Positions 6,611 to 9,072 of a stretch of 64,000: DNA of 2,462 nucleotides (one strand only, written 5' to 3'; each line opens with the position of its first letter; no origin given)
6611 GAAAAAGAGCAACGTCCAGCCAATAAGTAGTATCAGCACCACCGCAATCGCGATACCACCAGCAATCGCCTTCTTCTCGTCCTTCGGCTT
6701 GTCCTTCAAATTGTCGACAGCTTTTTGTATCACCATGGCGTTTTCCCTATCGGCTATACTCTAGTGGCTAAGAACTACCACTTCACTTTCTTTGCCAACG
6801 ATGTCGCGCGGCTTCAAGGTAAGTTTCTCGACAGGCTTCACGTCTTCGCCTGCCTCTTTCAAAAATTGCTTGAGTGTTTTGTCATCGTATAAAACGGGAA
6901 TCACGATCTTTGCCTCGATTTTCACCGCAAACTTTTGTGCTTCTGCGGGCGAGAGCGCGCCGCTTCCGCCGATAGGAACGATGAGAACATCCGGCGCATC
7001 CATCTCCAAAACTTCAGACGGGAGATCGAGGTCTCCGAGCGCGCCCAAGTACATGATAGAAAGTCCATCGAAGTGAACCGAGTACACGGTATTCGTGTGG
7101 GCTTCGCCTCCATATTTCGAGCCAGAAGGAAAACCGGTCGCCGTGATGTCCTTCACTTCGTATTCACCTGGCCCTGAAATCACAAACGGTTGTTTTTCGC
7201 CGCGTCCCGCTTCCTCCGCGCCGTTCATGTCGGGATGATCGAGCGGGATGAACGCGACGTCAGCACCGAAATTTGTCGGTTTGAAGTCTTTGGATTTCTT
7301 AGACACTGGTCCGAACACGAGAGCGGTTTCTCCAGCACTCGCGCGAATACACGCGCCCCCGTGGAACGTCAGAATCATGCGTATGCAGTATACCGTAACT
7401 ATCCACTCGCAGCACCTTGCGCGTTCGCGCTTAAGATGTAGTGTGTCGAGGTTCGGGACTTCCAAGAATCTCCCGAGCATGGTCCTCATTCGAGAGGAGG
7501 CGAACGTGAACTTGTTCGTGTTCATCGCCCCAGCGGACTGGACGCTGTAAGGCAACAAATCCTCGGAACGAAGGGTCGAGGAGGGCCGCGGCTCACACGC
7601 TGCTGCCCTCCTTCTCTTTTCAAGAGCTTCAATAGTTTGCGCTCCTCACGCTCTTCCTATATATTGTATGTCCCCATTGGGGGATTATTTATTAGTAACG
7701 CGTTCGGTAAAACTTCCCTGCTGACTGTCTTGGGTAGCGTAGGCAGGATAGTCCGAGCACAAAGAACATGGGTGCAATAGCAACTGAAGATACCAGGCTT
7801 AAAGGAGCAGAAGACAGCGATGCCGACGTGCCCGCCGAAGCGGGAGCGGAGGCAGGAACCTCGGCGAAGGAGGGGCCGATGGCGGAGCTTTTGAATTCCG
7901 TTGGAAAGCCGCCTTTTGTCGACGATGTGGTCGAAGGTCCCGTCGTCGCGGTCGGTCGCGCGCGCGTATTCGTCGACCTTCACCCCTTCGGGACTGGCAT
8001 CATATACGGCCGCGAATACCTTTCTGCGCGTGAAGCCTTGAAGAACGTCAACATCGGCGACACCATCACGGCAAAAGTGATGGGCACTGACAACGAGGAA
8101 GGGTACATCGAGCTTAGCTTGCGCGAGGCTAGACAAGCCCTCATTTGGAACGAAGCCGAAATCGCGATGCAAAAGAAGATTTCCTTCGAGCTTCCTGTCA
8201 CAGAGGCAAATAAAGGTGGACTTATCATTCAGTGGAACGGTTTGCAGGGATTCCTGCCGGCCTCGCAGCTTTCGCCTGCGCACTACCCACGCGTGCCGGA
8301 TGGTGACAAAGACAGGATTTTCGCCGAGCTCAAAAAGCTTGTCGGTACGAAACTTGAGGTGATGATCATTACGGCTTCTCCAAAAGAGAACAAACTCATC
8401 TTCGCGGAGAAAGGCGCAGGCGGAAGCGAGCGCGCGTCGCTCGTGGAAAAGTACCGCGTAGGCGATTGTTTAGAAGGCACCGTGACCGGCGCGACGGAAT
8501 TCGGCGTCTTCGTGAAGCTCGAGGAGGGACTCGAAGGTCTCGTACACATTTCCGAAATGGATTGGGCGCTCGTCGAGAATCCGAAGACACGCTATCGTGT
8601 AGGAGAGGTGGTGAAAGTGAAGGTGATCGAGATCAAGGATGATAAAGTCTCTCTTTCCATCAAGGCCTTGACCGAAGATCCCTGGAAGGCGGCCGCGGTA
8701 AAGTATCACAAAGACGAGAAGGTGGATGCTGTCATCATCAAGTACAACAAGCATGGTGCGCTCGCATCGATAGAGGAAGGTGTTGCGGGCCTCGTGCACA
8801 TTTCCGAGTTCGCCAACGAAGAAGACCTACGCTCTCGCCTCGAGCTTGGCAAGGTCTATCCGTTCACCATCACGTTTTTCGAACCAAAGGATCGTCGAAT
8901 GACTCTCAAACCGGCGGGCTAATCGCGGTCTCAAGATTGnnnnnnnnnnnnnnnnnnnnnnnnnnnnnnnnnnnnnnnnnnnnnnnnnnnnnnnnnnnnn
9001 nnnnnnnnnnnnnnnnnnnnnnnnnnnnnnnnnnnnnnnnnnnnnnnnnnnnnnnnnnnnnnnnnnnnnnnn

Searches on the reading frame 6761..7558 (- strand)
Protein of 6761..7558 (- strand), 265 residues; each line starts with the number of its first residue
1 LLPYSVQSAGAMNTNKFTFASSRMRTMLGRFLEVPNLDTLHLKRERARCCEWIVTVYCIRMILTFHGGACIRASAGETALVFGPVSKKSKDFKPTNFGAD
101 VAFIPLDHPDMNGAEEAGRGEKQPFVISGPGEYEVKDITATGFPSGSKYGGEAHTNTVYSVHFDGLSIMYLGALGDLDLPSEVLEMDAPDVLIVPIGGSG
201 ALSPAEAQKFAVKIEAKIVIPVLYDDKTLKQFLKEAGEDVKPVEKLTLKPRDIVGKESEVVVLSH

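Call 54: search_protein_families(library=pfam, proteins=[window:6761-7558:-], max_evalue=0.001)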
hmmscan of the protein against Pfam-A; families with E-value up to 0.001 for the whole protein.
window:6761-7558:- (265 aa): 2 families
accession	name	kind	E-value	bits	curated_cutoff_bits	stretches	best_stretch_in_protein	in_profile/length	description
PF13483.12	Lactamase_B_3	-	1.2e-20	74.5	24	1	63-222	2-159/160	Beta-lactamase superfamily domain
PF12706.13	Lactamase_B_2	-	8.9e-06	25.9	27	1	132-222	95-198/200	Beta-lactamase superfamily domain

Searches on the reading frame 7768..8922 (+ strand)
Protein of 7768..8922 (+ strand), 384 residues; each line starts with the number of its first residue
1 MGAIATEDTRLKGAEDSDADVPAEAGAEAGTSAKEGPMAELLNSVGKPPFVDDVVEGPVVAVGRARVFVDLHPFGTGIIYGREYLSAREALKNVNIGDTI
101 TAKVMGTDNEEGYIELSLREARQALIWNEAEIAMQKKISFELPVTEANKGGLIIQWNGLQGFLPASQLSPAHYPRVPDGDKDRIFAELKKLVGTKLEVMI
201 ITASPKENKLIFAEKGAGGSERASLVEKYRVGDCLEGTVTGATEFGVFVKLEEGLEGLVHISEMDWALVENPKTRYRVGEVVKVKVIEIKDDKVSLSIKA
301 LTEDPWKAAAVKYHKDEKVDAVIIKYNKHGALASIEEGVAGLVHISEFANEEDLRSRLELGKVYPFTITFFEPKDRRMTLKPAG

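Call 54: search_protein_families(library=pfam, proteins=[window:7768-8922:+], max_evalue=0.001)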
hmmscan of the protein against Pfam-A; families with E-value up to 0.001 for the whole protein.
window:7768-8922:+ (384 aa): 5 families
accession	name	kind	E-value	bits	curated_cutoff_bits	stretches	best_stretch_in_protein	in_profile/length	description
PF00575.29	S1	-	5.7e-42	142.4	22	3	229-299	2-74/74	S1 RNA binding domain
PF23459.1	S1_RRP5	-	4e-11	43.8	27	1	232-297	4-71/72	RRP5 S1 domain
PF21543.3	CvfB_2nd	-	6.1e-06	26.5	27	0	275-299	50-75/76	Virulence regulatory factor CvfB, second domain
PF21710.3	Spt6_S1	-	1.2e-05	26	27.5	0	243-298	28-84/91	Spt6, S1/OB domain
PF17092.11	PCB_OB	-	0.00037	21.7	27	0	224-288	24-99/111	Penicillin-binding protein OB-like domain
